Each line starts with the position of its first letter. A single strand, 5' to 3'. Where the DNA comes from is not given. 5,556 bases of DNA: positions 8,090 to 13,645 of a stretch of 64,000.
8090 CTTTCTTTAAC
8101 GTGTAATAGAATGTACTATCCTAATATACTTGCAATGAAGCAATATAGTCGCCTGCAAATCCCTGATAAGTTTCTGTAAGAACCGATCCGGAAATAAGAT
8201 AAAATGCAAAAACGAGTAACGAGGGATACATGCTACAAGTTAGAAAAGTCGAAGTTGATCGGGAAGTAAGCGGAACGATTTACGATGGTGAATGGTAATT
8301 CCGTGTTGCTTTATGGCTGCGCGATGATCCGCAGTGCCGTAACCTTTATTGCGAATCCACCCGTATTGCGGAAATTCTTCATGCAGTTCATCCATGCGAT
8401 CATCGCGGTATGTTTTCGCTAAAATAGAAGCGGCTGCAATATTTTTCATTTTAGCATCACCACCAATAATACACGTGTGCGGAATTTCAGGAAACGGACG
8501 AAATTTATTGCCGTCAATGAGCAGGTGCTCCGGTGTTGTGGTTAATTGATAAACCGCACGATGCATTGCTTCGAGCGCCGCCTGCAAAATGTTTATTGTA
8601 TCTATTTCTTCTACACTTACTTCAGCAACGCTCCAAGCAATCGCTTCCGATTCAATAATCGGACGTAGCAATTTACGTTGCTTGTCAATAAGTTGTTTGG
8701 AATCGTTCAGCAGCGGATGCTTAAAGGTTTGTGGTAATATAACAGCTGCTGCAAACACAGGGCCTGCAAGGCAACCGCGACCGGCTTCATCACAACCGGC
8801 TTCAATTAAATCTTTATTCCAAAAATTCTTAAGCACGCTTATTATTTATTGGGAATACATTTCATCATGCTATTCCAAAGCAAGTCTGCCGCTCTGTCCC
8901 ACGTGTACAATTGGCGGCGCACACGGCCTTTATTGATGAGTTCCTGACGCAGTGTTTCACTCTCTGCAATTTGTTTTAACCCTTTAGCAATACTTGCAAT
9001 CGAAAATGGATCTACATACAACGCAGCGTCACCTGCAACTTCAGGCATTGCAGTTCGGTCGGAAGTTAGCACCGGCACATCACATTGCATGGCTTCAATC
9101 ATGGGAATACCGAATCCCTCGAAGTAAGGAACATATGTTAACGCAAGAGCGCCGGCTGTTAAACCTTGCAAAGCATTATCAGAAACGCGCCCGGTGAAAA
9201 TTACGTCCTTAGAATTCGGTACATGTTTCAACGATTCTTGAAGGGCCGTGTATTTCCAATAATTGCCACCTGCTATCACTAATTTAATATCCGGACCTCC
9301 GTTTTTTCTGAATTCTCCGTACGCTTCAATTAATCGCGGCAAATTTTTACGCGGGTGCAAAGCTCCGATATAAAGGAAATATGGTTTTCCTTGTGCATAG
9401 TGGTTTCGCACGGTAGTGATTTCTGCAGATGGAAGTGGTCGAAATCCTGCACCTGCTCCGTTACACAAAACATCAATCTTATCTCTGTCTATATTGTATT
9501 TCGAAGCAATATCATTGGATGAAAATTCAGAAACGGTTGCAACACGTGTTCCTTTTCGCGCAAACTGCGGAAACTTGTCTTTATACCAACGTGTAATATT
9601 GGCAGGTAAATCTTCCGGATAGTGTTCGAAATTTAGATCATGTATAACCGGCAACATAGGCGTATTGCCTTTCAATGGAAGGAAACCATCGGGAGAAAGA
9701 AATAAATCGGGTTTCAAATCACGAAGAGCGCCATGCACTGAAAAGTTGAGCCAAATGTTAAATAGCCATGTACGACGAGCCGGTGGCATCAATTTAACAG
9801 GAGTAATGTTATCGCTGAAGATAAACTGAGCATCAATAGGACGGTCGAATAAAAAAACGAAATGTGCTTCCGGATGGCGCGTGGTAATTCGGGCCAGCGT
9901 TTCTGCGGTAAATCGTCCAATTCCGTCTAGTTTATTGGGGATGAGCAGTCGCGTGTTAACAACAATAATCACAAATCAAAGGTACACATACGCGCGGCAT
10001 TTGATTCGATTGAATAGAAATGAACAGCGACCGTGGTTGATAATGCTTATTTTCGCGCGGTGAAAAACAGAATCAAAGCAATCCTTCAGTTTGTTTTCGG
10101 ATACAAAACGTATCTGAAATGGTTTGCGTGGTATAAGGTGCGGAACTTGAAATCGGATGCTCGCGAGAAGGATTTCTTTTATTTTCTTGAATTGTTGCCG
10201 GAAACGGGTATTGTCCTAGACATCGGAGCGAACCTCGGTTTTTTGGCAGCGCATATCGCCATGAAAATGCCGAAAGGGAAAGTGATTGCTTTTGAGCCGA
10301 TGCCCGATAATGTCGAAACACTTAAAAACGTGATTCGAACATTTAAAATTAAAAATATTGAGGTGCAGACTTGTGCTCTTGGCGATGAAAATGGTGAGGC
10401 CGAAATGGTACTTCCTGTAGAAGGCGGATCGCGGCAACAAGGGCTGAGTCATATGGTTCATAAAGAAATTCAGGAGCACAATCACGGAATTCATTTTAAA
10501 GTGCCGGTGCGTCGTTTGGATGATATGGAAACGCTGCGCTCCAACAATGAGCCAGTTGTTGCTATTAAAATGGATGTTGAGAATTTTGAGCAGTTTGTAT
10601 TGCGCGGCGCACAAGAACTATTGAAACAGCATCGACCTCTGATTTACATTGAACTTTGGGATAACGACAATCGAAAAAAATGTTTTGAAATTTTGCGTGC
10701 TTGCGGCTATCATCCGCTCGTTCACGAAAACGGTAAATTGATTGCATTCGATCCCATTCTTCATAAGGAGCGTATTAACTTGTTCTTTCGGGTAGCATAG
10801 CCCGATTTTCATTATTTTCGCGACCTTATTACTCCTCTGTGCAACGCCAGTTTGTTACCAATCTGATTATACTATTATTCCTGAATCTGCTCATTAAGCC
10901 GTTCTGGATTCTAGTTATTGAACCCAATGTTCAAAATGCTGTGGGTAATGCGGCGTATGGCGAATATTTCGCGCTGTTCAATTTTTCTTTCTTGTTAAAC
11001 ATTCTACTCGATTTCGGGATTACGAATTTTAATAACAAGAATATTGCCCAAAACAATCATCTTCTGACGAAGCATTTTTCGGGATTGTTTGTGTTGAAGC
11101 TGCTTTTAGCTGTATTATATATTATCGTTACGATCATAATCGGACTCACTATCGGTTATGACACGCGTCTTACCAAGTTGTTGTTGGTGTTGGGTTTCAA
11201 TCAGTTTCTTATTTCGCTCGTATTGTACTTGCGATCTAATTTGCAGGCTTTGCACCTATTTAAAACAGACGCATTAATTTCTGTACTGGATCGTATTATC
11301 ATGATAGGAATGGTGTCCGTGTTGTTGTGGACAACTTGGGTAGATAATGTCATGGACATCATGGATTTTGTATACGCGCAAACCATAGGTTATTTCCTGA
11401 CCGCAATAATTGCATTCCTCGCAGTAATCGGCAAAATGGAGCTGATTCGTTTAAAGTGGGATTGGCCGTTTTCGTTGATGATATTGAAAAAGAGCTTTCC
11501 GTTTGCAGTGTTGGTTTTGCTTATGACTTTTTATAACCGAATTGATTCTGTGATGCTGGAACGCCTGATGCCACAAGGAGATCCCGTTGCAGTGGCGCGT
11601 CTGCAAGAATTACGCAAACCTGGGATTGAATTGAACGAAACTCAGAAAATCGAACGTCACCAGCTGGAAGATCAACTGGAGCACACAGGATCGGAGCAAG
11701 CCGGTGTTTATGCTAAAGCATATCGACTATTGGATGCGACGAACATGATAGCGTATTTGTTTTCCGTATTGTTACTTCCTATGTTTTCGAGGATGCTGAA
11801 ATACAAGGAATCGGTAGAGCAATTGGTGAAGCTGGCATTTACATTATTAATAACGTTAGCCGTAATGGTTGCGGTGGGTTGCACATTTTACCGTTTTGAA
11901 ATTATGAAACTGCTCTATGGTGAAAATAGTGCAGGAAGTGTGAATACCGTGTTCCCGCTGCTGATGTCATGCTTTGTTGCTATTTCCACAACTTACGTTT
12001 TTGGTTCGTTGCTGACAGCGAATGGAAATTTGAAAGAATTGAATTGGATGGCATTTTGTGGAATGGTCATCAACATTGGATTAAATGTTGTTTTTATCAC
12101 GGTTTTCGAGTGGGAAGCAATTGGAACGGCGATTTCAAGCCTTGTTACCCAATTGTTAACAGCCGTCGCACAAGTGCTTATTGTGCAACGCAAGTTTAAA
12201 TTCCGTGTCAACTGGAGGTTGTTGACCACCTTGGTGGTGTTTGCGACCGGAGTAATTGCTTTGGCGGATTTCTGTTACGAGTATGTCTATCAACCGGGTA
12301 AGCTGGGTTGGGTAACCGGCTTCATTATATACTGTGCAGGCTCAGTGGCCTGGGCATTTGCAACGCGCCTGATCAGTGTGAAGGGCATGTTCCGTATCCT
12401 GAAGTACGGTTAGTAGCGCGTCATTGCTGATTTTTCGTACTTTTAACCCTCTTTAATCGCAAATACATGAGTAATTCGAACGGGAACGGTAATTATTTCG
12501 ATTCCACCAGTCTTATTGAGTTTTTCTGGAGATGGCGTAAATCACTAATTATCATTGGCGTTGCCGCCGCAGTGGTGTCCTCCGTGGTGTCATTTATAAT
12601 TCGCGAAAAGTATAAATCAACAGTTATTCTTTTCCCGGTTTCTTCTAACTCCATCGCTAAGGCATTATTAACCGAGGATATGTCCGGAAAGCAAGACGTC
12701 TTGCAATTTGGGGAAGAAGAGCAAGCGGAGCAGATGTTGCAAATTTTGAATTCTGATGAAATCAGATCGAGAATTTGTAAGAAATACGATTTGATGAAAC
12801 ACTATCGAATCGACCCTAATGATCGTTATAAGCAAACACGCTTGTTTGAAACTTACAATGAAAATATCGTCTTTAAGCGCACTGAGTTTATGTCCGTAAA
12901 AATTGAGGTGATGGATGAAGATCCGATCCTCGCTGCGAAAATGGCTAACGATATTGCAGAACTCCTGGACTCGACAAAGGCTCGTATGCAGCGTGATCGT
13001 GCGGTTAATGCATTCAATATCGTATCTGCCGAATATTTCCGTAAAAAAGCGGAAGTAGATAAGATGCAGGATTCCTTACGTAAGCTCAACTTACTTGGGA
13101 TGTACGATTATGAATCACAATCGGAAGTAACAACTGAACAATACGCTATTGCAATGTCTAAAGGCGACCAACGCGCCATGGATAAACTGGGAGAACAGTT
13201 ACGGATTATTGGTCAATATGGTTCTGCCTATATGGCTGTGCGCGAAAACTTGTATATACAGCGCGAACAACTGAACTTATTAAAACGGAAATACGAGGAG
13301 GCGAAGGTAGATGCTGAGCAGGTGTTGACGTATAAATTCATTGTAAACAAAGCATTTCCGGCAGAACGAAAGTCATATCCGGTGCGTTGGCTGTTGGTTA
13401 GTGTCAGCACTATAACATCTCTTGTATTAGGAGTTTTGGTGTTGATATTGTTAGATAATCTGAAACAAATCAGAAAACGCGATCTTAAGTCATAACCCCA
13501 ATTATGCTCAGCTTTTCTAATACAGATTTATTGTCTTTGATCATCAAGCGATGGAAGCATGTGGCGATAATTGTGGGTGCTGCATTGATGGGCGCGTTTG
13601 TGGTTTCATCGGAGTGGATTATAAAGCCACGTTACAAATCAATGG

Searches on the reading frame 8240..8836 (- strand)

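Call 36: search_protein_families(library=pfam, proteins=[window:8240-8836:-], max_evalue=0.001)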
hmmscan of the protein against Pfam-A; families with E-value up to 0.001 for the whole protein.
window:8240-8836:- (198 aa): 1 family
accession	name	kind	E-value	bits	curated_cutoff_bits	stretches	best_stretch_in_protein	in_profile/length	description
PF01351.25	RNase_HII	-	1.1e-39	136.9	25.8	1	13-189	1-197/199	Ribonuclease HII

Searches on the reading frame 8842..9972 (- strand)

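Call 36: search_protein_families(library=pfam, proteins=[window:8842-9972:-], max_evalue=0.001)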
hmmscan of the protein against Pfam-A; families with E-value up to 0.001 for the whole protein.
window:8842-9972:- (376 aa): 5 families
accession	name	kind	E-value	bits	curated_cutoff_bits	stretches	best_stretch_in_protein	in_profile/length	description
PF00534.26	Glycos_transf_1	-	4.9e-30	104.7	26.4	1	194-350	13-170/172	Glycosyl transferases group 1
PF13692.12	Glyco_trans_1_4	-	4.6e-20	72.8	27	1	197-336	2-140/142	Glycosyl transferases group 1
PF13439.12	Glyco_transf_4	-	8e-12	46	28.5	1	16-172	2-165/170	Glycosyltransferase Family 4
PF20706.3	GT4-conflict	-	2.2e-05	24.1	26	1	187-307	188-314/385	Family 4 Glycosyltransferase in conflict systems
PF13524.12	Glyco_trans_1_2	-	5.9e-05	23.5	25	1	227-363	13-140/144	Glycosyl transferase-like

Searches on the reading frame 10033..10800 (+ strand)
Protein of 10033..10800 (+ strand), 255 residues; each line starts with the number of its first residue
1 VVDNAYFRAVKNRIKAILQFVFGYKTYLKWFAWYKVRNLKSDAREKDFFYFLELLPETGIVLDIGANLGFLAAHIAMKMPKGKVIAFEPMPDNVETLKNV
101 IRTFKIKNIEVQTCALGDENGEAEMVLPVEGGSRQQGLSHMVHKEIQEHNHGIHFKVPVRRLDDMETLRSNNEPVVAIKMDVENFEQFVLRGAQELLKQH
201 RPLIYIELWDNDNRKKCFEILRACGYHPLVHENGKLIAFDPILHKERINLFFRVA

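Call 36: search_protein_families(library=pfam, proteins=[window:10033-10800:+], max_evalue=0.001)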
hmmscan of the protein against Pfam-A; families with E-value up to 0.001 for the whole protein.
window:10033-10800:+ (255 aa): 2 families
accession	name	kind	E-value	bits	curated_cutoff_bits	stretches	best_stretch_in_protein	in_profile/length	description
PF05050.19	Methyltransf_21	-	5.1e-21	76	22.7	1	63-227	1-172/173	Methyltransferase FkbM domain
PF05575.17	V_cholerae_RfbT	-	1.7e-07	31.3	27.9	1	60-205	82-222/286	Vibrio cholerae RfbT protein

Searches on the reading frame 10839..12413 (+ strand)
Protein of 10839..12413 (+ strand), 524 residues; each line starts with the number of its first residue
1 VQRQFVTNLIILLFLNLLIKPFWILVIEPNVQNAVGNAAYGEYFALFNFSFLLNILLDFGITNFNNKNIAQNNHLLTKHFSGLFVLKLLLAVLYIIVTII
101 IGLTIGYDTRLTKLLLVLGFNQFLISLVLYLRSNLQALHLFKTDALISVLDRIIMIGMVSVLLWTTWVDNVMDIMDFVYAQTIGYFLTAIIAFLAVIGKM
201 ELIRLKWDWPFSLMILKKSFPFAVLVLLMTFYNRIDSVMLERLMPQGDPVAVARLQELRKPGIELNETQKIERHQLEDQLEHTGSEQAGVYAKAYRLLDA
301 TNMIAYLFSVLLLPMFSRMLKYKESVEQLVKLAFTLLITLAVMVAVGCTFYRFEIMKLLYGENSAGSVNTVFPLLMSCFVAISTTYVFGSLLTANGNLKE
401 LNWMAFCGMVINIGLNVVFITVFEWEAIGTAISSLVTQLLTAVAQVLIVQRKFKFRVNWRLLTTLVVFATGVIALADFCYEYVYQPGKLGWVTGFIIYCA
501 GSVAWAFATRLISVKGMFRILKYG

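Call 36: search_protein_families(library=pfam, proteins=[window:10839-12413:+], max_evalue=0.001)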
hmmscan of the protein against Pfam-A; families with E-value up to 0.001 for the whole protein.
window:10839-12413:+ (524 aa): 1 family
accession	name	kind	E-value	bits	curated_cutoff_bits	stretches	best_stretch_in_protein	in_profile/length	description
PF01943.22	Polysacc_synt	-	3.3e-15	56.7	28.2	1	7-319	3-273/274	Polysaccharide biosynthesis protein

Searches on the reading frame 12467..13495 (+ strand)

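Call 36: search_protein_families(library=pfam, proteins=[window:12467-13495:+], max_evalue=0.001)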
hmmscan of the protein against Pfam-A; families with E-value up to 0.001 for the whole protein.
window:12467-13495:+ (342 aa): 1 family
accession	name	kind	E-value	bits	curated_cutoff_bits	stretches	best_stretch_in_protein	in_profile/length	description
PF02706.20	Wzz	-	5e-07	30.4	25.5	1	15-105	7-89/91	Chain length determinant protein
